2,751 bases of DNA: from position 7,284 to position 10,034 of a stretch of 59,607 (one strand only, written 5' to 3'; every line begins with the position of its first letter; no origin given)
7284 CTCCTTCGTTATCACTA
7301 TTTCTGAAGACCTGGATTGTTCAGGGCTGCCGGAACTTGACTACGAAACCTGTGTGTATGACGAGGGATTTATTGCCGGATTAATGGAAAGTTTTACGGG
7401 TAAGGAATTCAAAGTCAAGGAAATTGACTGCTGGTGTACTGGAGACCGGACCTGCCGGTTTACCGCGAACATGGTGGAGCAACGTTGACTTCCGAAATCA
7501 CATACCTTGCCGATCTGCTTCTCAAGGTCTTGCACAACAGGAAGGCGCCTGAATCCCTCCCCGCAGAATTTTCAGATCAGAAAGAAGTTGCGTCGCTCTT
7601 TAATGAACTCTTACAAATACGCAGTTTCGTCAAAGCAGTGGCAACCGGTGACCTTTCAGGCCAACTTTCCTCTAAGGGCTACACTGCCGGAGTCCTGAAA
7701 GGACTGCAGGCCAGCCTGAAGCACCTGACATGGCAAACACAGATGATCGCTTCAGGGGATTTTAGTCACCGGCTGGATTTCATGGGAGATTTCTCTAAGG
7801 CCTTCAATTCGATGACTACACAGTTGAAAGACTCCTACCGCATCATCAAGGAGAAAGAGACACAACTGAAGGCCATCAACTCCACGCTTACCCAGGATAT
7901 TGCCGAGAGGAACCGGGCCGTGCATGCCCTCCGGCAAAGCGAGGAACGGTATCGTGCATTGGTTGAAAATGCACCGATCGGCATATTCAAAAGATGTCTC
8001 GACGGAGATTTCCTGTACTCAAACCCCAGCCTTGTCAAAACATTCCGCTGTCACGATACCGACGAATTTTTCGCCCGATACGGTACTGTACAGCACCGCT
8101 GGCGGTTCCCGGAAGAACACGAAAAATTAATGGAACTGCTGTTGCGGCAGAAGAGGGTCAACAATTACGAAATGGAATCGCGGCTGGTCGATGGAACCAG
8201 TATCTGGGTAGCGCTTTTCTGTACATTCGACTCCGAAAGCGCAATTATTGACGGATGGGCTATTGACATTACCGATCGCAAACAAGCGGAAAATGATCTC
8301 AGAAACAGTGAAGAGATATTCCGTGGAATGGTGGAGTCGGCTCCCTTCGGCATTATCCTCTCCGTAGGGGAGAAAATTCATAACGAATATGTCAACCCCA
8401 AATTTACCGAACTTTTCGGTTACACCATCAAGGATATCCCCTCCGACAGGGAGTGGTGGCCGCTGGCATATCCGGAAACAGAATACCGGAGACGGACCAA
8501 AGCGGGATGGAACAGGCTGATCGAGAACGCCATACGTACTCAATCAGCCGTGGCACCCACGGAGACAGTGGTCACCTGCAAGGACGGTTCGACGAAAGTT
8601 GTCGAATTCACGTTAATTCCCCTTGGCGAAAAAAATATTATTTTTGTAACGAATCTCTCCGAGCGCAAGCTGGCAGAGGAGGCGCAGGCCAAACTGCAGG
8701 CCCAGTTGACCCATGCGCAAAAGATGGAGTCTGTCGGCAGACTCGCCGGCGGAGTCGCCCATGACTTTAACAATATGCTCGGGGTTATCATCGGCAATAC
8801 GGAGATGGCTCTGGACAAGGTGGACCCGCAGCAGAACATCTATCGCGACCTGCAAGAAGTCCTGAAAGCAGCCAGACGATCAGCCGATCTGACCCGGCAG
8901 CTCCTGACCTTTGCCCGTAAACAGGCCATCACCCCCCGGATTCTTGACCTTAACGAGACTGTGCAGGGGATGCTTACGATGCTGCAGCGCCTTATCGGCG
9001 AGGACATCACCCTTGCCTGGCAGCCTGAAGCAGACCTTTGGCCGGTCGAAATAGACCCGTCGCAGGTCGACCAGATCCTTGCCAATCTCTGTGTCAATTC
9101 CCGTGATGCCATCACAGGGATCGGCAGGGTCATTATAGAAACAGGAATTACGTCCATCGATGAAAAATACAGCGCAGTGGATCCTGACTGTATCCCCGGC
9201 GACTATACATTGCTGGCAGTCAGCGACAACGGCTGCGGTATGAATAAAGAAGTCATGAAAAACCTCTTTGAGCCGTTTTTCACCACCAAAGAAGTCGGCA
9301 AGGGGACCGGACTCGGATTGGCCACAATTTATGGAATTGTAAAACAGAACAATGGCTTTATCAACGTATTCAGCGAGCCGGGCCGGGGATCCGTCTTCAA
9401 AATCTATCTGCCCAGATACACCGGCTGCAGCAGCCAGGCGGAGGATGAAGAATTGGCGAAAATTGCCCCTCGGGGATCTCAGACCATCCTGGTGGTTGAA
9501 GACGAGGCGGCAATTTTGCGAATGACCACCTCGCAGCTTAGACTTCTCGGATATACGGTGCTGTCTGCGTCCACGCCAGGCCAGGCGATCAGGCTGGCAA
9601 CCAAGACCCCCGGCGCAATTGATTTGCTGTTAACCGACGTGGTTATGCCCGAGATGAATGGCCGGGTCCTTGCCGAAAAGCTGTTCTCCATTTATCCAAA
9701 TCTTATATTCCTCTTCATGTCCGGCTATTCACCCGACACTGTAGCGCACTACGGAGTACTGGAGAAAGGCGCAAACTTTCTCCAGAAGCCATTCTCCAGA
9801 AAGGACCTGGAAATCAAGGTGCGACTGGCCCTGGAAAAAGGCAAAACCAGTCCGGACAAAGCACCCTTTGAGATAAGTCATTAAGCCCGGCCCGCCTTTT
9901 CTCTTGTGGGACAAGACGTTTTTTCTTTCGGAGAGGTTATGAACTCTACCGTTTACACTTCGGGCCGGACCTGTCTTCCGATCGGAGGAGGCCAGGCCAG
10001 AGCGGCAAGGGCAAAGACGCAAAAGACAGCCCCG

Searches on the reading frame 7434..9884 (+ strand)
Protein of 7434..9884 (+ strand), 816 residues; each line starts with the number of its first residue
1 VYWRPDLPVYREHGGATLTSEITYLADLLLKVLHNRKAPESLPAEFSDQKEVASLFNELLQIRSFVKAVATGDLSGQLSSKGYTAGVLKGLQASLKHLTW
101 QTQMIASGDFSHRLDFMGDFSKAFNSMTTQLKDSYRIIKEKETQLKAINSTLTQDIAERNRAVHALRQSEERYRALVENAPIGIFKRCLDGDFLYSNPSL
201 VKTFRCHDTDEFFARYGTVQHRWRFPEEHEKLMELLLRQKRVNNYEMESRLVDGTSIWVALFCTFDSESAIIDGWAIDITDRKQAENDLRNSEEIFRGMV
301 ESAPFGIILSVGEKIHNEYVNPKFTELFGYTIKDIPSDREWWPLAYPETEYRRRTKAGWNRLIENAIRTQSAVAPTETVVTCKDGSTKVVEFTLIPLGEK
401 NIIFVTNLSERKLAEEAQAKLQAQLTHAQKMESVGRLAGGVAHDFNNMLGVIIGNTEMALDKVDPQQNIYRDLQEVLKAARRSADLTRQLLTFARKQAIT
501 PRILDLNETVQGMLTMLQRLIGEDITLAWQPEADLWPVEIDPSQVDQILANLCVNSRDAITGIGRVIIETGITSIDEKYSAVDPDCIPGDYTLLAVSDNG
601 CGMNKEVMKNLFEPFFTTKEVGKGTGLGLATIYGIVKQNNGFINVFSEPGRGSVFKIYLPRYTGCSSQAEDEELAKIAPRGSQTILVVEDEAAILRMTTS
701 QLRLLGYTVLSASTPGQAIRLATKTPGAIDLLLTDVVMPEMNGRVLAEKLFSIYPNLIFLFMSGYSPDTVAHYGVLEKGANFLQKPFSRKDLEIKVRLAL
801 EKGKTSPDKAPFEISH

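Call 18: search_protein_families(library=ncbifam, proteins=[window:7434-9884:+], max_evalue=0.001)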
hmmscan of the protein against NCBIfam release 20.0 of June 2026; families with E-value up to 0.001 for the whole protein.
window:7434-9884:+ (816 aa): 110 families (the best 25 are shown)
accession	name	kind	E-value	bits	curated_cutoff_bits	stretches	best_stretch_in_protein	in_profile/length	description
NF046020.1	HisKinCckABruc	equivalog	1.6e-121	406.8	1000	1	155-800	203-867/868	cell cycle histidine kinase CckA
NF010076.0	PRK13557.1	subfamily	3.4e-99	332.7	631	1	284-802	20-535/540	histidine kinase famiy protein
NF046026.1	HisKinCckACaul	equivalog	1e-97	327.9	1000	1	288-801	176-677/678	cell cycle histidine kinase CckA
NF010411.0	PRK13837.1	equivalog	3e-89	300.1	647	1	410-808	426-820/828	two-component system VirA-like sensor kinase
NF052574.1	HisKinEspCMyxo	equivalog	1.8e-47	162.1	1200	1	311-792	304-775/785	serine histidine kinase EspC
NF052573.1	HisKinEspAMyxo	equivalog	5e-47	160.4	1400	1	262-772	226-724/755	serine histidine kinase EspA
NF008468.0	PRK11360.1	equivalog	3.1e-45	154.7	646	1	417-662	379-609/616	two-component system sensor histidine kinase AtoS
NF007688.0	PRK10364.1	equivalog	7.4e-33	114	479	1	414-661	220-451/460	two-component system sensor histidine kinase ZraS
NF047466.1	hybrid_RR_LvrB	exception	2.4e-32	112.6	500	1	394-661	112-376/377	hybrid histidine kinase/response regulator LvrB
NF047874.1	MASE3_PAS_HK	subfamily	5.8e-32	111.3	560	3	128-286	225-382/655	MASE3 domain-containing sensor histidine kinase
NF038348.1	T2SS_HK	subfamily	1.2e-31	109.8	450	1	467-660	395-572/574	histidine kinase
TIGR02956.1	TMAO_torS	equivalog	6.4e-31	107.3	676.5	1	498-806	531-826/967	TMAO reductase system sensor histidine kinase/response regulator TorS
NF041777.1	sens_FixL_Rhizob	equivalog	5.9e-24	84.6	850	1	266-660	95-480/485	sensor protein FixL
NF008302.0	PRK11091.1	equivalog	3e-23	81.9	838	1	378-754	230-595/779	aerobic respiration two-component sensor histidine kinase ArcB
NF046044.1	PnpS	equivalog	1e-21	77.5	400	1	284-660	45-390/390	two-component system histidine kinase PnpS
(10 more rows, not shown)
